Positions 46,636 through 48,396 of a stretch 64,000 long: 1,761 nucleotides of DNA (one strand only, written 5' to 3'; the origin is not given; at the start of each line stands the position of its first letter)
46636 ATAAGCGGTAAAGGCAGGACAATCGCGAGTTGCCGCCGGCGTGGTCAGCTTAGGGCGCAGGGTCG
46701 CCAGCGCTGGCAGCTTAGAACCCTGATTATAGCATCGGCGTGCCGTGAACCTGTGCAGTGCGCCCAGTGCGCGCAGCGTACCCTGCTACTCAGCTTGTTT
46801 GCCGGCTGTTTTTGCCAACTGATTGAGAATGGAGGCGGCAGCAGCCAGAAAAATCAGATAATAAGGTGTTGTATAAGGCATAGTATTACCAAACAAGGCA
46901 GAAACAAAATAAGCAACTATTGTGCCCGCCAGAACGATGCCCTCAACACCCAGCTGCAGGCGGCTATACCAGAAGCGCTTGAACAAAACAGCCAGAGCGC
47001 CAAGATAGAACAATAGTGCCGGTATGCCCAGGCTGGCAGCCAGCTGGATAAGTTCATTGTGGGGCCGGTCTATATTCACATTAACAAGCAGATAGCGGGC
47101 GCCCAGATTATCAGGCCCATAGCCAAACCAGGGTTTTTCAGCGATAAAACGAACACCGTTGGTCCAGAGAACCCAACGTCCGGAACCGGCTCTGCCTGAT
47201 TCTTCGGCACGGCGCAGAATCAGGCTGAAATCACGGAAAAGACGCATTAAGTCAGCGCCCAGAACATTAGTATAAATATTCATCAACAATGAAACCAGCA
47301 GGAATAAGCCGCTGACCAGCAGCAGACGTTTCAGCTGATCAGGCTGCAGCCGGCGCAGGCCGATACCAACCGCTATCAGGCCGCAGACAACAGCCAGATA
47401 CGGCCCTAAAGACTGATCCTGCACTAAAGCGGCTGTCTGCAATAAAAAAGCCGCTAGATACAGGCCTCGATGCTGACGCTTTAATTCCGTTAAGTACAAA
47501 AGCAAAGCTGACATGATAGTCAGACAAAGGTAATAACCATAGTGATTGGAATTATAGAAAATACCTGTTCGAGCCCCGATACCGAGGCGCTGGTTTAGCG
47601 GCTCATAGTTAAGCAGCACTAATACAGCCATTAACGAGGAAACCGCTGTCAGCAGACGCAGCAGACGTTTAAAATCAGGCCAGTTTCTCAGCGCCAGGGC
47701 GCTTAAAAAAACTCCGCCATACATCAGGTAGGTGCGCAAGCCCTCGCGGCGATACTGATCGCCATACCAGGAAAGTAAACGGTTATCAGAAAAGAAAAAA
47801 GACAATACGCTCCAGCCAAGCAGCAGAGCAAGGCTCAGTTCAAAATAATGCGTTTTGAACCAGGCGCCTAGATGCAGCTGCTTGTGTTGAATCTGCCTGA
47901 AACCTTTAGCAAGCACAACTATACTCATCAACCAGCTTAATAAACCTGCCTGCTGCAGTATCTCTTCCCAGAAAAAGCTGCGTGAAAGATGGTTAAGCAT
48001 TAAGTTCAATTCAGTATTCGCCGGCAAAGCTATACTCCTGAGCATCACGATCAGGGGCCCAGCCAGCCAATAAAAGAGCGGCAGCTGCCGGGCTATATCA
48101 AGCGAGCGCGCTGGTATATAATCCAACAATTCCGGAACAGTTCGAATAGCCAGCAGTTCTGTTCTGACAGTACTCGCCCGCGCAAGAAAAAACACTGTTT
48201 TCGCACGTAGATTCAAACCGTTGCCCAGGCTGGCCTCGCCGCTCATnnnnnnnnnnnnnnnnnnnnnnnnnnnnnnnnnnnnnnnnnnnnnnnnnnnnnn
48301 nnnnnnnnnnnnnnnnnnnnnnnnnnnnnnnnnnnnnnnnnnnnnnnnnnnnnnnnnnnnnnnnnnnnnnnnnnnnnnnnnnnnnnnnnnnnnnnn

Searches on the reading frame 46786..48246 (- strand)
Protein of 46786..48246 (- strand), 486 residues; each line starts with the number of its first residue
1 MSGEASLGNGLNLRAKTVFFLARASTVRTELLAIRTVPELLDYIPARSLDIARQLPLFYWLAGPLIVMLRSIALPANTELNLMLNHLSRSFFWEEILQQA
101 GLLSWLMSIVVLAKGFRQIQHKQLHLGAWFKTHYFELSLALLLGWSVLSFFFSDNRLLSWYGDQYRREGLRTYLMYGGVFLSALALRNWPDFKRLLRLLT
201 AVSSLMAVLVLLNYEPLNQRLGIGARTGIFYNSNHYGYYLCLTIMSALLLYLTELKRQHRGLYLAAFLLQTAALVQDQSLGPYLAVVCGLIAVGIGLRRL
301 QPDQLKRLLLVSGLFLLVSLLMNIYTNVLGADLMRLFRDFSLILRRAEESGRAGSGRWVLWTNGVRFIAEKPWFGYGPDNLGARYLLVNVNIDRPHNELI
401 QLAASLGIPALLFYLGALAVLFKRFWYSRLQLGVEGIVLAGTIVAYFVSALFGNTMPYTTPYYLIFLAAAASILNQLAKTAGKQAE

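Call 5: search_protein_families(library=pfam, proteins=[window:46786-48246:-], max_evalue=0.01)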
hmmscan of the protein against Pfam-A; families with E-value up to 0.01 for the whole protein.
window:46786-48246:- (486 aa): 1 family
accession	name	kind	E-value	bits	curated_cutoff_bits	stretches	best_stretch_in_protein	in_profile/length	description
PF04932.20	Wzy_C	-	1.5e-17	64.2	31.7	1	265-415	1-149/149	O-Antigen ligase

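Call 6: search_protein_families(library=ncbifam, proteins=[window:46786-48246:-], max_evalue=0.01)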
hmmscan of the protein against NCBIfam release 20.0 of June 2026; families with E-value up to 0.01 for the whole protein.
window:46786-48246:- (486 aa): 0 families

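Call 12: find_homologous_proteins(query=window:46786-48246:-)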
Query window:46786-48246:- (486 aa): 85 proteins with E <= 0.001 among 8000 candidates.
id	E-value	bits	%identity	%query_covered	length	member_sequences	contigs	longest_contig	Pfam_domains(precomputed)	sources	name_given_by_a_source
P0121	0.0e+0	1059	100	100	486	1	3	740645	PF04932.21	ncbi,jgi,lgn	ncbi:MAG: O-antigen ligase family protein [Saccharofermentanales bacterium]|jgi:O-antigen ligase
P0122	3.6e-221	753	71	100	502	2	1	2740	PF04932.21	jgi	-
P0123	1.7e-214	731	71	98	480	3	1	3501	PF04932.21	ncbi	-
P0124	8.6e-104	366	40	94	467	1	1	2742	PF04932.21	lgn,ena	-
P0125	2.4e-102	362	41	92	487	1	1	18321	PF04932.21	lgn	-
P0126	1.8e-101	359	41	94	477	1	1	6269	PF04932.21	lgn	-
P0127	1.8e-101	359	41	91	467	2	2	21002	PF04932.21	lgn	-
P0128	4.4e-101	357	40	94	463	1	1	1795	PF04932.21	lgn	-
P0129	5.2e-101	357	39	93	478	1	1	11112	PF04932.21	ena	-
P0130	6.4e-101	357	40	93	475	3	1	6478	PF04932.21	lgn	-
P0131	1.1e-100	356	42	91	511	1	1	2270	PF04932.21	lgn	-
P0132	1.3e-100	356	40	91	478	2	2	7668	PF04932.21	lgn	-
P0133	1.7e-99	352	40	92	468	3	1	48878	PF04932.21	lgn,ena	-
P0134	3.3e-98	348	41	94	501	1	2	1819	PF04932.21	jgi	jgi:O-antigen ligase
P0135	1.4e-97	346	44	91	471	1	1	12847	PF04932.21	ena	-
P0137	8.4e-97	343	43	93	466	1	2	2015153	PF04932.21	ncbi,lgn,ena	-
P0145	1.6e-94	336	40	97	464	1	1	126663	PF04932.21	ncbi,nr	ncbi:MAG: O-antigen ligase family protein [Clostridiaceae bacterium]|nr:O-antigen ligase family prot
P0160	1.1e-83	300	35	93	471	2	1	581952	PF04932.21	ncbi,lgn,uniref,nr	ncbi:O-antigen ligase [Acetoanaerobium noterae]|uniref:O-antigen ligase n=1 Tax=Acetoanaerobium note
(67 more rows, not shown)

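Call 13: find_encoding_contigs(protein=P0145, flank=10000, max_places=3)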
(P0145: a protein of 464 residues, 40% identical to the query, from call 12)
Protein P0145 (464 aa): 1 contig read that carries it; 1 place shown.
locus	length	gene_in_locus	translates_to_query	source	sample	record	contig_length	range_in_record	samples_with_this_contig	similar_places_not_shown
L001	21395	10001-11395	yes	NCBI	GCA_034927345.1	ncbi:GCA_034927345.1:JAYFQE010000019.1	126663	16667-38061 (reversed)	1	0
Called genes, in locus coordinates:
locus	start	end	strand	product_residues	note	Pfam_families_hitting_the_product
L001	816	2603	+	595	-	PF01381:HTH_3, PF12844:HTH_19 (weak), PF13560:HTH_31 (weak)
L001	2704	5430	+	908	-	-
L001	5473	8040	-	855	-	PF25873:WHD_MalT, PF17874:TPR_MalT, PF00196:GerE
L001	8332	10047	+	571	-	PF00501:AMP-binding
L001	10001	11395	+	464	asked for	PF04932:Wzy_C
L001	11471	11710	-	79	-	-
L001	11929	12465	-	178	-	PF00857:Isochorismatase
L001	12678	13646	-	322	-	PF00481:PP2C, PF13672:PP2C_2 (weak)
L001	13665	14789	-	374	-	PF03816:LytR_cpsA_psr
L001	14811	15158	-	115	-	PF04020:Phage_holin_4_2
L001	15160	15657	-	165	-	PF13240:Zn_Ribbon_1 (faint)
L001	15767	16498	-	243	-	-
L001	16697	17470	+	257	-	PF02698:DUF218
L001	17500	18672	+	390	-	PF11258:DUF3048, PF17479:DUF3048_C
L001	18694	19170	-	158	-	PF01668:SmpB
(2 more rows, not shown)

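Call 14: find_encoding_contigs(protein=P0121, flank=10000, max_places=4)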
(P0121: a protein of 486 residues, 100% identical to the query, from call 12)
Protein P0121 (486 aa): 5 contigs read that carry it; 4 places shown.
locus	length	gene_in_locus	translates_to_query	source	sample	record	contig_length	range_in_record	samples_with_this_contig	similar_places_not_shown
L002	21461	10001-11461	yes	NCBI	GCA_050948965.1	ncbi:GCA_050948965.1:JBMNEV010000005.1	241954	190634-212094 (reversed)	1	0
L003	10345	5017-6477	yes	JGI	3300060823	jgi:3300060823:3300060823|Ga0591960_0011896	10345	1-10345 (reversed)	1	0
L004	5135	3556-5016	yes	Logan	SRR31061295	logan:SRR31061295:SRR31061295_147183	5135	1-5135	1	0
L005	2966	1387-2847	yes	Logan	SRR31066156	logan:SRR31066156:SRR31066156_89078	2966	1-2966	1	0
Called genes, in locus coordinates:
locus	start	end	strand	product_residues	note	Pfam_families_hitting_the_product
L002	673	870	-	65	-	PF13610:DDE_Tnp_IS240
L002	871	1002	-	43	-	-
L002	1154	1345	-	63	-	PF03811:Zn_ribbon_InsA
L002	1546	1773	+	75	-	PF21654:DncV-like_NTFase (weak)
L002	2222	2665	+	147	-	-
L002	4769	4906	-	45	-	-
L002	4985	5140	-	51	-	PF07963:N_methyl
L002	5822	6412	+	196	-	-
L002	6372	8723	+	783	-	PF01442:Apolipoprotein (faint)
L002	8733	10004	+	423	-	-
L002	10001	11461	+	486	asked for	PF04932:Wzy_C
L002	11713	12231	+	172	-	PF02075:RuvC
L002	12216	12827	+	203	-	PF01330:RuvA_N, PF14520:HHH_5, PF07499:RuvA_C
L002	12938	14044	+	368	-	PF01078:Mg_chelatase (faint), PF05496:RuvB_N, PF00004:AAA, PF07728:AAA_5, PF17864:AAA_lid_4, PF05491:WHD_RuvB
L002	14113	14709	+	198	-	PF02677:QueH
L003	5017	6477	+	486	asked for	PF04932:Wzy_C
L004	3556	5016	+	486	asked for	PF04932:Wzy_C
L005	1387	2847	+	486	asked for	PF04932:Wzy_C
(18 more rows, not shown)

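Call 15: find_encoding_contigs(protein=P0137, flank=10000, max_places=2)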
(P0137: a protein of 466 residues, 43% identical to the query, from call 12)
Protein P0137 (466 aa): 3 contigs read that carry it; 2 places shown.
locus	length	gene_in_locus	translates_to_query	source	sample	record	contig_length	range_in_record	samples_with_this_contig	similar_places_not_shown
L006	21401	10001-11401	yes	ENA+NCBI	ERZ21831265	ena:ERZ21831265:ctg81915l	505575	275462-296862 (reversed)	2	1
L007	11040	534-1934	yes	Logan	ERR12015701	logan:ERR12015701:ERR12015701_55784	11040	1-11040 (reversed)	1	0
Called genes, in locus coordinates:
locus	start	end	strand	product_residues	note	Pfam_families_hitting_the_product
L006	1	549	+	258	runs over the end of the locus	PF00977:His_biosynth, PF03060:NMO (faint)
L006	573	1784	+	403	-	PF13439:Glyco_transf_4, PF13579:Glyco_trans_4_4 (faint), PF00534:Glycos_transf_1, PF13692:Glyco_trans_1_4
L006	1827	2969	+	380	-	PF00534:Glycos_transf_1, PF13692:Glyco_trans_1_4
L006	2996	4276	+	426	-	-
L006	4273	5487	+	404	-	-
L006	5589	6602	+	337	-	PF01073:3Beta_HSD, PF01370:Epimerase, PF02719:Polysacc_synt_2, PF05368:NmrA, PF07993:NAD_binding_4, PF13460:NAD_binding_10, PF16363:GDP_Man_Dehyd, PF08485:Polysacc_syn_2C, +1 more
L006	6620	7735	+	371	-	PF01370:Epimerase, PF07993:NAD_binding_4 (faint), PF02719:Polysacc_synt_2, PF14667:Polysacc_synt_C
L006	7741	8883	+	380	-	PF02350:Epimerase_2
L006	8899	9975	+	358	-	PF03816:LytR_cpsA_psr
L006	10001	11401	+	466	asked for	PF04932:Wzy_C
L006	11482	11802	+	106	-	-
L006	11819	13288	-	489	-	PF00392:GntR, PF00155:Aminotran_1_2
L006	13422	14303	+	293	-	PF01680:SOR_SNZ, PF03060:NMO (faint), PF05690:ThiG (weak)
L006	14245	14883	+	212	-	PF01174:SNO, PF03575:Peptidase_S51 (weak), PF07685:GATase_3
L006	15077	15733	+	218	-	-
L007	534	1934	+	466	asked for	PF04932:Wzy_C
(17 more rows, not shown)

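Call 16: find_encoding_contigs(protein=P0160, flank=10000, max_places=2)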
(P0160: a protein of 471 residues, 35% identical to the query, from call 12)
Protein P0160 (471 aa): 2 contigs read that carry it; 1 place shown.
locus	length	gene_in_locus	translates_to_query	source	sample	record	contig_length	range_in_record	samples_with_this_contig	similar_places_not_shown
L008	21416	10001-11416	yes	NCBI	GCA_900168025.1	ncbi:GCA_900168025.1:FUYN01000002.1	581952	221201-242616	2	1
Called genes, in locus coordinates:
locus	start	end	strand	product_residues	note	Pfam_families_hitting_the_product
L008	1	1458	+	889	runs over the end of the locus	PF00246:Peptidase_M14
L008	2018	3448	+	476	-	PF03606:DcuC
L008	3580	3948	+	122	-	-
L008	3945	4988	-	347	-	PF02424:ApbE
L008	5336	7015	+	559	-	PF05157:MshEN, PF00437:T2SSE, PF13401:AAA_22 (faint)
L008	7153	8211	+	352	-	PF00437:T2SSE, PF12775:AAA_7 (faint), PF13401:AAA_22 (weak), PF13555:AAA_29 (faint), PF25199:nSTAND_NTPase5 (weak)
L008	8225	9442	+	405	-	PF28597:T2SSF_N, PF00482:T2SSF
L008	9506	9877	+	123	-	PF07963:N_methyl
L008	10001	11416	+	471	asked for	PF04932:Wzy_C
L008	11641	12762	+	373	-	PF14341:PilX_N, PF23981:DUF7305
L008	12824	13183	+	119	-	PF07963:N_methyl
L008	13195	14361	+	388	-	PF07963:N_methyl, PF20578:aBig_2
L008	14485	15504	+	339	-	PF11104:PilM_2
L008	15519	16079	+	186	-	PF05137:PilN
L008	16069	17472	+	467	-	-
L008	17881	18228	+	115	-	PF07883:Cupin_2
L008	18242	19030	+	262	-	PF00106:adh_short, PF08659:KR, PF13561:adh_short_C2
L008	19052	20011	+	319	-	PF02737:3HCDH_N, PF00725:3HCDH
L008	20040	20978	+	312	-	PF04199:Cyclase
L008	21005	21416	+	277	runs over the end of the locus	PF05853:BKACE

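Call 21: search_solved_structures(query=window:46786-48246:-, max_evalue=10, show_alignments=2)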
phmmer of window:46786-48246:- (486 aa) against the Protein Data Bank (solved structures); distinct sequences matched with E-value up to 10: 1.
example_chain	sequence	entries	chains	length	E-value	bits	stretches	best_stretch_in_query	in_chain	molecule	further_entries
8tjs_Q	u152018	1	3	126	0.54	12.4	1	352-436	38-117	Antibody GPZ6-a.01 Heavy Chain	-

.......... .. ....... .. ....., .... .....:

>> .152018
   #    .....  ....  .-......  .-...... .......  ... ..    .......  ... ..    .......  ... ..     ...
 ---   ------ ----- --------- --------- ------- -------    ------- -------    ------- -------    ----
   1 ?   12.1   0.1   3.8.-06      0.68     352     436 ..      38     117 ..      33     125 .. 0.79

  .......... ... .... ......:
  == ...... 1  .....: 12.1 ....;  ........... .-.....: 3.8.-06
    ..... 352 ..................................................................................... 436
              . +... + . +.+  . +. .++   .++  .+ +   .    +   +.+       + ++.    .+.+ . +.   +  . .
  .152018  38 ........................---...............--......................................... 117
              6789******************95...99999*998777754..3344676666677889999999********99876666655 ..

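Call 23: find_related_loci(query=A1, collection=genome_contigs, flank=10000)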
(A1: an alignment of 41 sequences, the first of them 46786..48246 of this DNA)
Query A1 (486 aa) in genome_contigs; peptide patterns used: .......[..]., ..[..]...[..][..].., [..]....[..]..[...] (x = any residue, [..] = any of these).
289 stretches matched a pattern; 210 encode a relative of the query (tblastn E <= 1e-3); the best 80 are kept; 80 distinct loci.
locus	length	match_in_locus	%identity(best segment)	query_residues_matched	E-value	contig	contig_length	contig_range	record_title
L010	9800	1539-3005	70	1-486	0e+0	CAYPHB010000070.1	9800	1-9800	MAG TPA_asm: uncultured Oscillospiraceae bacterium isolate SRP294416_co3_821 genome assembly, contig: NODE_14513_length_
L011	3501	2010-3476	70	1-486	0e+0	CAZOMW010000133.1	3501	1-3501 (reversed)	MAG TPA_asm: uncultured Oscillospiraceae bacterium isolate SRP192927_co5_683 genome assembly, contig: NODE_66714_length_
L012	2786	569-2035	70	1-486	0e+0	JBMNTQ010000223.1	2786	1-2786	MAG: Christensenellales bacterium isolate SBF912SR6HQ0014 scaffold_66722_c1, whole genome shotgun sequence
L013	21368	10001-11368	43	21-474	2e-101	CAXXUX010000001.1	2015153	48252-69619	MAG: uncultured Saccharofermentans sp. isolate 009b34df-6986-4c74-874c-2c53a54848ac genome assembly, contig: contig_1, w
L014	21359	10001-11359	40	12-483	1e-96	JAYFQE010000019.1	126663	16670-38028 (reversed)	MAG: Clostridiaceae bacterium isolate CA_164 c_CA_000000045393, whole genome shotgun sequence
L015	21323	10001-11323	39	37-479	1e-95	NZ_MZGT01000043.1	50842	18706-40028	Clostridium chromiireducens strain DSM 23318 CLCHR_contig000043, whole genome shotgun sequence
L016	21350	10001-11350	37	23-471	6e-91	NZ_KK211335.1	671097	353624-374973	Clostridium beijerinckii HUN142 T483DRAFT_scaffold00001.1, whole genome shotgun sequence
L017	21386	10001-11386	36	1-471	2e-89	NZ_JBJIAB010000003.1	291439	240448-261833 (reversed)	Candidatus Clostridium helianthi isolate WILCCON 0112 NODE_3_length_291439_cov_124.161850, whole genome shotgun sequence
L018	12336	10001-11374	38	25-475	6e-78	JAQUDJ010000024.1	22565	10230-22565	MAG: Eubacteriales bacterium isolate STCSWMC_151 NODE_5493_length_22565_cov_12.476513_ST_CSWMC, whole genome shotgun seq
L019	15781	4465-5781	36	33-470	1e-76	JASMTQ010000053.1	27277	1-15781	MAG: Bacillales bacterium isolate GSC-VFA-60_REP14 CoA_60C_k149_96047, whole genome shotgun sequence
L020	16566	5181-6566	36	23-485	7e-77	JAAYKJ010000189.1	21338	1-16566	MAG: Clostridiaceae bacterium isolate AS10tlH2TH_408 211726_AS10, whole genome shotgun sequence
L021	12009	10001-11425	40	22-479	2e-74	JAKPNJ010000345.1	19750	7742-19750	MAG: Bacillota bacterium isolate JPAS_metabat.87 k141_1125079, whole genome shotgun sequence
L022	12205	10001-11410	32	22-485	4e-73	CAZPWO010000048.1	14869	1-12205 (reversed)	MAG TPA_asm: uncultured Herbinix sp. isolate SRP294416_co2_139 genome assembly, contig: NODE_4863_length_14869_cov_7.129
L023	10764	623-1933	35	33-468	4e-73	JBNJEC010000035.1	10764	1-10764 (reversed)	MAG: Bacillota bacterium isolate Y23_30dBSd4.bin.77 NODE_3516_length_10764_cov_12.855509, whole genome shotgun sequence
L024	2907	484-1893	33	22-484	7e-74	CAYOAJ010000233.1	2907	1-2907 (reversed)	MAG TPA_asm: uncultured Herbinix sp. isolate SRP294416_co2_533 genome assembly, contig: NODE_77790_length_2907_cov_3.617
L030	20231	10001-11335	33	33-476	3e-69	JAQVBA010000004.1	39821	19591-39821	MAG: Acholeplasmataceae bacterium isolate STD2_54 NODE_3436_length_39821_cov_21.720562_Sandtown_D2, whole genome shotgun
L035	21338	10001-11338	33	28-472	1e-66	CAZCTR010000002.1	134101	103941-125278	MAG TPA_asm: uncultured Candidatus Izemoplasmatales bacterium isolate binchicken_co32_310 genome assembly, contig: NODE_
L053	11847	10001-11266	28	57-468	1e-48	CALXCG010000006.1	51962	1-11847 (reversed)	MAG: uncultured Clostridia bacterium isolate BRZ_GL__bin37 genome assembly, contig: BRZ_GL__NODE_588_length_51962_cov_5.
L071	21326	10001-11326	36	26-477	9e-85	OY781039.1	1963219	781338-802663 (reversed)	MAG: Erysipelotrichaceae bacterium isolate a6ca34db-146c-4b31-b779-49751cb40439 genome assembly, chromosome: 1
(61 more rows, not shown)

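Call 32: search_solved_structures(query=A1, max_evalue=10, show_alignments=2)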
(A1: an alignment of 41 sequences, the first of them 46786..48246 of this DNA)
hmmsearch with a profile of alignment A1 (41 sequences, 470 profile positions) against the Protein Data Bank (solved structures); distinct sequences matched with E-value up to 10: 1.
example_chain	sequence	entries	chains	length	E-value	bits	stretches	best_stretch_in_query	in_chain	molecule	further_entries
7tpg_B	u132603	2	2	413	5.8e-08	35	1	226-460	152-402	Putative cell surface polysaccharide polymerase/ligase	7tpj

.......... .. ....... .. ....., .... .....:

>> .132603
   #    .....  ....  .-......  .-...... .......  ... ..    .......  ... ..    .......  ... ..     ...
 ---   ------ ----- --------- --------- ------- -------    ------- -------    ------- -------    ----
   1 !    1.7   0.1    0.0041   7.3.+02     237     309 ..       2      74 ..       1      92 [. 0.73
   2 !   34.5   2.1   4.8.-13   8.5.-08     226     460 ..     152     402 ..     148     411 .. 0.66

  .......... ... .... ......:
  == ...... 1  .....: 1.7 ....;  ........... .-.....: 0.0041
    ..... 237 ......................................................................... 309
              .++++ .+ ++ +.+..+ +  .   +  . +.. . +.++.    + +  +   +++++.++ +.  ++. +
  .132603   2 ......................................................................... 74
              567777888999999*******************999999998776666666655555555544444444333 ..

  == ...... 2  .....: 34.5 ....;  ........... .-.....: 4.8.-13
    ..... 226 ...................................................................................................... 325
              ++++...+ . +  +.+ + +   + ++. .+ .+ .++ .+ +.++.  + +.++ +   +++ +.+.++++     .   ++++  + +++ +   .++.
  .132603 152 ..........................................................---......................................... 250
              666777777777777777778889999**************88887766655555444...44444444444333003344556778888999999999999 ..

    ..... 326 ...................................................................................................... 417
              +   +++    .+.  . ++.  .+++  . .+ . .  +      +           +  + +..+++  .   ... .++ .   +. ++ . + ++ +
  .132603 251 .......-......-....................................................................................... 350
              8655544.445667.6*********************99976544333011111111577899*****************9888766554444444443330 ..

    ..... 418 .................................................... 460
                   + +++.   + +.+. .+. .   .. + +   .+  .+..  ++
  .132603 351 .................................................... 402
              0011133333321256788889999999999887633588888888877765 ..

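Call 37: search_protein_families(library=pfam, proteins=[L020:3820-5046:+, L022:8582-9784:+, L071:8245-9429:+, L018:9179-9796:+, L018:8379-9221:+, L030:8157-9542:+, L030:9620-9943:+, L035:9256-9915:+, L030:5796-8153:+, L020:6670-8793:-], max_evalue=0.001)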
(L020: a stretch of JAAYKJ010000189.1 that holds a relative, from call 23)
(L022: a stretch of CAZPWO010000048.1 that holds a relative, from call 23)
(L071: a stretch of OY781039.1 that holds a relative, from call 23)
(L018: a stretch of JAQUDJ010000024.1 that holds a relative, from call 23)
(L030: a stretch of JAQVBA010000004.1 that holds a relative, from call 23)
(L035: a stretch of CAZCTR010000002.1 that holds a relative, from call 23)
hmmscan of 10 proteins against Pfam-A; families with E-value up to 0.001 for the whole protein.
L020:3820-5046:+ (408 aa): 1 family
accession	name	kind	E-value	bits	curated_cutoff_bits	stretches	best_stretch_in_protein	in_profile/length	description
PF09587.15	PGA_cap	-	2.3e-68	230.9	27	1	62-309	1-255/255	Bacterial capsule synthesis protein PGA_cap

L022:8582-9784:+ (400 aa): 1 family
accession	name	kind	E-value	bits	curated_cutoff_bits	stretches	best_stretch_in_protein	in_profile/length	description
PF10150.14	RNase_E_G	-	6.5e-92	308.2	25.5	1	119-389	2-270/270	Ribonuclease E/G family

L071:8245-9429:+ (394 aa): 0 families

L018:9179-9796:+ (205 aa): 1 family
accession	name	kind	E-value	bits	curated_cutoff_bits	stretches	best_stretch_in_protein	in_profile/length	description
PF00857.26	Isochorismatase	-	1.8e-15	57.9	27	1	23-190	2-164/175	Isochorismatase domain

L018:8379-9221:+ (280 aa): 6 families
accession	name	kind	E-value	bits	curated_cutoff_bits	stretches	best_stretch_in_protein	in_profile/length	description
PF04321.23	RmlD_sub_bind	-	2.8e-97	325.7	27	1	1-279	1-285/287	RmlD substrate binding domain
PF01370.27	Epimerase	-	1.3e-24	87.4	20.9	1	3-165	1-191/240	NAD dependent epimerase/dehydratase family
PF16363.11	GDP_Man_Dehyd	-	2.7e-15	57.1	27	1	32-234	56-274/332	GDP-mannose 4,6 dehydratase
PF07993.18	NAD_binding_4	-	3.5e-10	39.9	20.1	1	53-154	90-210/258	Male sterility protein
PF02719.21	Polysacc_synt_2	-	2.6e-09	37.1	20.2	1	36-103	62-130/293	Polysaccharide biosynthesis protein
PF01073.25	3Beta_HSD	-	5.5e-08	32.6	22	1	31-170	48-200/280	3-beta hydroxysteroid dehydrogenase/isomerase family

L030:8157-9542:+ (461 aa): 1 family
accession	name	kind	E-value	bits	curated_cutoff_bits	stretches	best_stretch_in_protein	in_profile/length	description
PF00528.27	BPD_transp_1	-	9.2e-15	55.3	26.4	1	264-451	4-179/184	Binding-protein-dependent transport system inner membrane component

L030:9620-9943:+ (107 aa): 1 family
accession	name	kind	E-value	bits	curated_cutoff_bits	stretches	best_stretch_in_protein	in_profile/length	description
PF03795.20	YCII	-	0.00078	20.3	24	1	28-94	13-86/95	YCII-related domain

L035:9256-9915:+ (219 aa): 1 family
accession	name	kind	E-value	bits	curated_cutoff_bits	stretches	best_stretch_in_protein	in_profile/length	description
PF02660.20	G3P_acyltransf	-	5.9e-47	160.2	24.1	1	8-203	1-164/164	Glycerol-3-phosphate acyltransferase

L030:5796-8153:+ (785 aa): 1 family
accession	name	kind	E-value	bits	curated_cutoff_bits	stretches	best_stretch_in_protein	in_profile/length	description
PF00528.27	BPD_transp_1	-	7.5e-12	45.8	26.4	1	541-779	5-182/184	Binding-protein-dependent transport system inner membrane component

L020:6670-8793:- (707 aa): 5 families
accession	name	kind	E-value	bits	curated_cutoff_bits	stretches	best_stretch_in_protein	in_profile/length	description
PF01131.25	Topoisom_bac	-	2.8e-134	448.6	35.1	1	137-558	2-410/411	DNA topoisomerase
PF01396.24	Zn_ribbon_Top1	-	8.3e-28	96.3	32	2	588-623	2-37/39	Topoisomerase DNA binding C4 zinc finger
PF01751.28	Toprim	-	6e-25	87.7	23.1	1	14-122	2-96/96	Toprim domain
PF13408.12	Zn_ribbon_recom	-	0.00019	22.2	25.3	0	628-659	6-41/58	Recombinase zinc beta ribbon domain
PF13248.11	Zn_ribbon_3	-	0.00086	19.1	27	0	666-676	1-11/26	zinc-ribbon domain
